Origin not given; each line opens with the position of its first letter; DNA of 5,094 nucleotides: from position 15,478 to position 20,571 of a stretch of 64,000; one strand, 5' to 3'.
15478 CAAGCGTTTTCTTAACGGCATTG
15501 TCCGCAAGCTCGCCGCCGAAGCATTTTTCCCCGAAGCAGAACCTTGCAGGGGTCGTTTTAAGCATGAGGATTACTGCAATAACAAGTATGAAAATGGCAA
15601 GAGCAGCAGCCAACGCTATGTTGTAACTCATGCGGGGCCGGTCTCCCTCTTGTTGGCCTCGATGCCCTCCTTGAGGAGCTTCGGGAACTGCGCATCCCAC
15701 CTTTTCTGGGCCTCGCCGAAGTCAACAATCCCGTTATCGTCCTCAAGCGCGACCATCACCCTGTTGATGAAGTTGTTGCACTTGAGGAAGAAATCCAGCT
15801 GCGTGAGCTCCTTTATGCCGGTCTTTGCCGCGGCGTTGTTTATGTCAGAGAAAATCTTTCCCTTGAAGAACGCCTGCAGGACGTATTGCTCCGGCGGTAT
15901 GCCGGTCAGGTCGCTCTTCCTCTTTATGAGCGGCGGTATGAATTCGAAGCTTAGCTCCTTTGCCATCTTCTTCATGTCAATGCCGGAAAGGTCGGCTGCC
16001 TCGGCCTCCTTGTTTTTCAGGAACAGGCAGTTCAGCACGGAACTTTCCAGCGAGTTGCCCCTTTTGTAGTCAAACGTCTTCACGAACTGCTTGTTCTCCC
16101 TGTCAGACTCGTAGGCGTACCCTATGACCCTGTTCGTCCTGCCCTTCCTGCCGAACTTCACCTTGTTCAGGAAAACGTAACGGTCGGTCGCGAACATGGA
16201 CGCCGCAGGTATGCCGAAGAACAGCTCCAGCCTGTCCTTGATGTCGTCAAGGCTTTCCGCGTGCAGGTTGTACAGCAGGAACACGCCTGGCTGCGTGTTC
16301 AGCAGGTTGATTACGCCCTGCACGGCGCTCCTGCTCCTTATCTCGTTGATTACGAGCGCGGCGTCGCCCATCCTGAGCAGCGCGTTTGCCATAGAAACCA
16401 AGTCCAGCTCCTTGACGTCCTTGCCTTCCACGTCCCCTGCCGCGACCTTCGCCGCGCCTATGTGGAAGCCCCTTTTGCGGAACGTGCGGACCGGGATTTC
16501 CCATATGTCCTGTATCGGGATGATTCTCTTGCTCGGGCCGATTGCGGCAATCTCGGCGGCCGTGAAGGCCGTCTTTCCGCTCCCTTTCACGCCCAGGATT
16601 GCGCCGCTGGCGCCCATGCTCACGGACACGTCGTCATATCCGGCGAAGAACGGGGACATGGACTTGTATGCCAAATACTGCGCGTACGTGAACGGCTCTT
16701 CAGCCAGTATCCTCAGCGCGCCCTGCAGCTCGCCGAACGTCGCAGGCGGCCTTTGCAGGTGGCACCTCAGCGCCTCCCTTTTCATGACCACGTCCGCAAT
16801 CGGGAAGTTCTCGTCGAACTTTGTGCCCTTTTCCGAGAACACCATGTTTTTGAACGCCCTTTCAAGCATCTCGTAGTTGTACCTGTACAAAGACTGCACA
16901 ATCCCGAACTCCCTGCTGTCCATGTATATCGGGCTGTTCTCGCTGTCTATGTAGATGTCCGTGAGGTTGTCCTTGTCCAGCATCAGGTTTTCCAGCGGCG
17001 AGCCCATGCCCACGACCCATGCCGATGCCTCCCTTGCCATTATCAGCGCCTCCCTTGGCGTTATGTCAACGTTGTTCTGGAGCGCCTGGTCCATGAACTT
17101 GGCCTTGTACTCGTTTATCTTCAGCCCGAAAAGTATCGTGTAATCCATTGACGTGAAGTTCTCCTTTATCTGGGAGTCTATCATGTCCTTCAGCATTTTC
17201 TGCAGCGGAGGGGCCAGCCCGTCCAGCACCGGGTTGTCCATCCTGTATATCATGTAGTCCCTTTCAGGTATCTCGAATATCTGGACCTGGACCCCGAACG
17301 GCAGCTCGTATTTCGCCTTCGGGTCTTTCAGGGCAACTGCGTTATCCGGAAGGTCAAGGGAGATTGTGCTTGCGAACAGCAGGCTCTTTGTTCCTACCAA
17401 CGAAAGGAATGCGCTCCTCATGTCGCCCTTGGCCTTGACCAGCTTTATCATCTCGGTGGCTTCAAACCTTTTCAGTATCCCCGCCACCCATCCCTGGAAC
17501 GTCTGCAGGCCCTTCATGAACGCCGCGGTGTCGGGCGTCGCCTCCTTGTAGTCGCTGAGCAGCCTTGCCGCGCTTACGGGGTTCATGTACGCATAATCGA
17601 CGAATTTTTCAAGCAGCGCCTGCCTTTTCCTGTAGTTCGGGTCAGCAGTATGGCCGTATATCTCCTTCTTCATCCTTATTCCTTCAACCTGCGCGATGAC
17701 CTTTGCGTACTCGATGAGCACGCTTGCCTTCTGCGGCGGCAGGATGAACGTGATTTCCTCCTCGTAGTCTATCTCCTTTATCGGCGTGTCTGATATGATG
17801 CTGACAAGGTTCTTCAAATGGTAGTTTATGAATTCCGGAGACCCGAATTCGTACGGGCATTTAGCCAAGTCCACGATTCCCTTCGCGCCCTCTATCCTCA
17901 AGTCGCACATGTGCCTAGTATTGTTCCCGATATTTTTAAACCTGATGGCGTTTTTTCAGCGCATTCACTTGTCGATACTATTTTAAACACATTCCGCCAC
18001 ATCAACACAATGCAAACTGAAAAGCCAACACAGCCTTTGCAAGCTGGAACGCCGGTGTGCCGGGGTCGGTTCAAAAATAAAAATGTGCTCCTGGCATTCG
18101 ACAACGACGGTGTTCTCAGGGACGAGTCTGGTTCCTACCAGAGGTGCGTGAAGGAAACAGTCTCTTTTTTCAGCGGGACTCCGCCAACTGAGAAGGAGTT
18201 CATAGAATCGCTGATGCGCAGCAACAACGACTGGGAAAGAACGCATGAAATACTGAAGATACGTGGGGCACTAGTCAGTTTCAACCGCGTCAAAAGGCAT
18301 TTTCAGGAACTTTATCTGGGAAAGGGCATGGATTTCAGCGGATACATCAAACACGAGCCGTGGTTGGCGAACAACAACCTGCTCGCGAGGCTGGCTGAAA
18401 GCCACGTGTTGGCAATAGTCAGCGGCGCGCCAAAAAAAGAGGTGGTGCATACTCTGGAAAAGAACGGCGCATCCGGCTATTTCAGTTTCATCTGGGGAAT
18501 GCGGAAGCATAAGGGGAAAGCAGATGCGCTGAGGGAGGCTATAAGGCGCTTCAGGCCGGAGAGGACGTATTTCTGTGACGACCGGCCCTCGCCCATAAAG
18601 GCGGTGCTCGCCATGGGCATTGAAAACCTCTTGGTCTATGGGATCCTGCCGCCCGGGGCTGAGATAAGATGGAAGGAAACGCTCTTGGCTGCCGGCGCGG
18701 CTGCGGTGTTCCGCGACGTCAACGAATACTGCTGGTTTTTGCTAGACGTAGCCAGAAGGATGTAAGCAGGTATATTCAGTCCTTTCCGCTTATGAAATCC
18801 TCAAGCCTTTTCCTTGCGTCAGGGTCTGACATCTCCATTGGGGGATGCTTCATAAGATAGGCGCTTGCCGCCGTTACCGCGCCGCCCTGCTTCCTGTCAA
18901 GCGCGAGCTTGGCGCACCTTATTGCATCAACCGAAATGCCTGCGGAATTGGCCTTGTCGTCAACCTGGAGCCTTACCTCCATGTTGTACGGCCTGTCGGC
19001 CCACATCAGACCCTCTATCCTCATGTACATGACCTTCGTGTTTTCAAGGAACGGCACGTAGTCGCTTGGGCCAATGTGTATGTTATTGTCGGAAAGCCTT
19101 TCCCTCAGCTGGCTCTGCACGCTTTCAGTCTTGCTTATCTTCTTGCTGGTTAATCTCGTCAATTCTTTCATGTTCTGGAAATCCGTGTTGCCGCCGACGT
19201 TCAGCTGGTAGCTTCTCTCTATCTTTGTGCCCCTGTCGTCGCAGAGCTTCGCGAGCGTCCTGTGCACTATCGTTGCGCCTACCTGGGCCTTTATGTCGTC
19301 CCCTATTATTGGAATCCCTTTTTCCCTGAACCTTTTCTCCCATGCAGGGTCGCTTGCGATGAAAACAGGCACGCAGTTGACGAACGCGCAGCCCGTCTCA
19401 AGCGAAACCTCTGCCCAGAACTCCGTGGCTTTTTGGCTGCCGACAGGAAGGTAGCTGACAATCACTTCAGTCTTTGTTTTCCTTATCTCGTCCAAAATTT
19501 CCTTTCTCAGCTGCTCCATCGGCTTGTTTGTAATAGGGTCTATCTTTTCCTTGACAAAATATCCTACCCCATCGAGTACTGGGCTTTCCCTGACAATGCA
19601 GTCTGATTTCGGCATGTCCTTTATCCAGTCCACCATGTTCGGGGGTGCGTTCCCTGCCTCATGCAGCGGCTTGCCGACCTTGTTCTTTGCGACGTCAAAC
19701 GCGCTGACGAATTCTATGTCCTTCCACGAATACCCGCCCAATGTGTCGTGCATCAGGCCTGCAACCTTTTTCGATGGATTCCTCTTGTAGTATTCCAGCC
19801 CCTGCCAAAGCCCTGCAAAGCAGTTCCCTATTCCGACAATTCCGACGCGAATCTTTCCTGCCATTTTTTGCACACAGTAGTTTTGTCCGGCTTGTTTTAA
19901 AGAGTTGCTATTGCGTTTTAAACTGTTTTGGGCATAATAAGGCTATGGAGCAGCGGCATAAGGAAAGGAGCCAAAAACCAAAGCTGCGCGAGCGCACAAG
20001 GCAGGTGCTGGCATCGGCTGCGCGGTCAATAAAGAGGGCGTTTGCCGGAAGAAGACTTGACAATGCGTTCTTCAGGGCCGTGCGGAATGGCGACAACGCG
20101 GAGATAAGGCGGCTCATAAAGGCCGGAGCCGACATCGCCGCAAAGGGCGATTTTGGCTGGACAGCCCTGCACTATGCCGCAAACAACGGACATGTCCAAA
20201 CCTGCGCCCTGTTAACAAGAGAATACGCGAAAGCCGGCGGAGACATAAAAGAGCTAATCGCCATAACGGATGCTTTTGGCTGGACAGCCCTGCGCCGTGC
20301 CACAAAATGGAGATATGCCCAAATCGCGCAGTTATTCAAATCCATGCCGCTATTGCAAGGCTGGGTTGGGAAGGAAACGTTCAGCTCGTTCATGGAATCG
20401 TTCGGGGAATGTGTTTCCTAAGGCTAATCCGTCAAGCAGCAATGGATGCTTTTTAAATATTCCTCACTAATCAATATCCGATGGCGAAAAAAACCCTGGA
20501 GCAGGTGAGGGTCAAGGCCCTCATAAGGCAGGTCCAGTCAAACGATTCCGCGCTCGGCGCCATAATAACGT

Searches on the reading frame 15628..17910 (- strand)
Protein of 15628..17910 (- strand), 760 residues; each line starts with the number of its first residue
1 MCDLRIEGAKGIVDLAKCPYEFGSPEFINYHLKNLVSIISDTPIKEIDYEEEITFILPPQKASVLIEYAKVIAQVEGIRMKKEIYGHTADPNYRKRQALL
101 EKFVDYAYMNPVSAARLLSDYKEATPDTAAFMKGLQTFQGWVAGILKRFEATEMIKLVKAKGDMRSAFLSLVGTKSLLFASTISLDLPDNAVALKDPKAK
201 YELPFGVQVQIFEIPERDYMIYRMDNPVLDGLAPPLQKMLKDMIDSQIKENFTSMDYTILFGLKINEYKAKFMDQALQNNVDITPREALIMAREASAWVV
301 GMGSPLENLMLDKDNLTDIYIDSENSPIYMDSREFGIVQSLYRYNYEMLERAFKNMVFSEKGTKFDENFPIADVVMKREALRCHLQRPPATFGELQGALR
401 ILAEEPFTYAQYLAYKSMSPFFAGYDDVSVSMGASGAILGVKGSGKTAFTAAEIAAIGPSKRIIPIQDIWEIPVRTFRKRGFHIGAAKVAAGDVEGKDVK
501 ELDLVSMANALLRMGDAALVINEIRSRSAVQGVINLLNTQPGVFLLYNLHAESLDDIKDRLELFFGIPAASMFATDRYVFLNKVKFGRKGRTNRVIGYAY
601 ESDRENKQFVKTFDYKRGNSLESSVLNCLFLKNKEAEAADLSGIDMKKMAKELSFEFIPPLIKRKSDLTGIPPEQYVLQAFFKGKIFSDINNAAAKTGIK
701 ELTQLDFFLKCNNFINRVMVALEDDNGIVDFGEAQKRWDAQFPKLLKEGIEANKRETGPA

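Call 71: search_protein_families(library=pfam, proteins=[window:15628-17910:-], max_evalue=0.001)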
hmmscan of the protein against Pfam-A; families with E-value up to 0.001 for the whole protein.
window:15628-17910:- (760 aa): 0 families

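Call 74: search_protein_families(library=ncbifam, proteins=[window:15628-17910:-], max_evalue=0.01)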
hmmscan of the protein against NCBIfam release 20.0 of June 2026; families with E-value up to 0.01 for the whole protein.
window:15628-17910:- (760 aa): 6 families
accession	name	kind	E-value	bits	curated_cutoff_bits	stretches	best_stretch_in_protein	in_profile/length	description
TIGR03819.1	heli_sec_ATPase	hypoth_equivalog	1.6e-16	60.5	373.15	1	273-562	21-298/340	TadA family conjugal transfer-associated ATPase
NF058587.1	archaellum_moto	equivalog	3.2e-10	39.4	550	1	256-601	112-439/527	archaellum flagellar ATPase motor FlaI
TIGR02788.1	VirB11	equivalog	1.3e-08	34.3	249.95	1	438-561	149-262/308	P-type DNA transfer ATPase VirB11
NF010475.0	PRK13900.1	equivalog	3.9e-05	22.9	389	1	438-554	165-272/333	type IV secretion system ATPase VirB11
NF010425.0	PRK13851.1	equivalog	0.0012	17.8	461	1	438-543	167-264/344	type IV secretion system protein VirB11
TIGR02782.1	TrbB_P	equivalog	0.0063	15.8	304.55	0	354-477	58-183/303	P-type conjugative transfer ATPase TrbB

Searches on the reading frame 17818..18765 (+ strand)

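Call 71: search_protein_families(library=pfam, proteins=[window:17818-18765:+], max_evalue=0.001)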
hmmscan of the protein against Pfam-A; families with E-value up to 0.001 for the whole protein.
window:17818-18765:+ (315 aa): 2 families
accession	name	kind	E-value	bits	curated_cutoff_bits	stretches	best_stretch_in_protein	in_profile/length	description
PF13419.12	HAD_2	-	1.3e-07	32.4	23.8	1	94-271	3-176/178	Haloacid dehalogenase-like hydrolase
PF00702.32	Hydrolase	-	4.4e-06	27.7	26.4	1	92-264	4-188/191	haloacid dehalogenase-like hydrolase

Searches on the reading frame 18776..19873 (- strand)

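Call 9: search_protein_families(library=pfam, proteins=[window:18776-19873:-], max_evalue=0.01)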
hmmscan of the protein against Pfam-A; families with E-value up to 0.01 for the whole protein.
window:18776-19873:- (365 aa): 1 family
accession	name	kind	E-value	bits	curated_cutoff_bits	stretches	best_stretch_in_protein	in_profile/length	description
PF01658.22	Inos-1-P_synth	-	2.3e-32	111.8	27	1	199-306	1-106/107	Myo-inositol-1-phosphate synthase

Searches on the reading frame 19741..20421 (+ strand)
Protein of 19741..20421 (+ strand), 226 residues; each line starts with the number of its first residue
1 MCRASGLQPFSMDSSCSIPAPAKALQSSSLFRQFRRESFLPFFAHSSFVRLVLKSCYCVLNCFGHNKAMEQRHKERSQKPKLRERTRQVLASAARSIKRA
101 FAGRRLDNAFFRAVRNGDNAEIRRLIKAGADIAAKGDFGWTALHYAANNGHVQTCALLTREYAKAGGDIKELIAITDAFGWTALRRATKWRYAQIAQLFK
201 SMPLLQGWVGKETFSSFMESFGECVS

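Call 4: search_protein_families(library=pfam, proteins=[window:19741-20421:+], max_evalue=0.01)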
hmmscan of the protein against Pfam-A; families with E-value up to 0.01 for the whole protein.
window:19741-20421:+ (226 aa): 5 families
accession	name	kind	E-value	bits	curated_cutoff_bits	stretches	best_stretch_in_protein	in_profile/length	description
PF13637.12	Ank_4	-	1.3e-12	48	22.7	1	111-158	2-49/50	Ankyrin repeats (many copies)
PF12796.13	Ank_2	-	6.2e-12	46.4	27.3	1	111-198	2-78/90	Ankyrin repeats (3 copies)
PF00023.36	Ank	-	2e-09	37.6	21.1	1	139-159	2-22/33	Ankyrin repeat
PF13606.12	Ank_3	-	2.7e-07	30.7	22.3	1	138-159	1-23/30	Ankyrin repeat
PF13857.12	Ank_5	-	4.9e-05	24.1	27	1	108-146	18-56/56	Ankyrin repeats (many copies)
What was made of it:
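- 19945..20421 (+): gA: dispersed family member, 158 aa, type-B leader (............), 2 ANK repeats, tail ending ECVS; just upstream of a Cdc48-like AAA ATPase gene. Pfam Ank_4 1.3e-12 (call 4).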
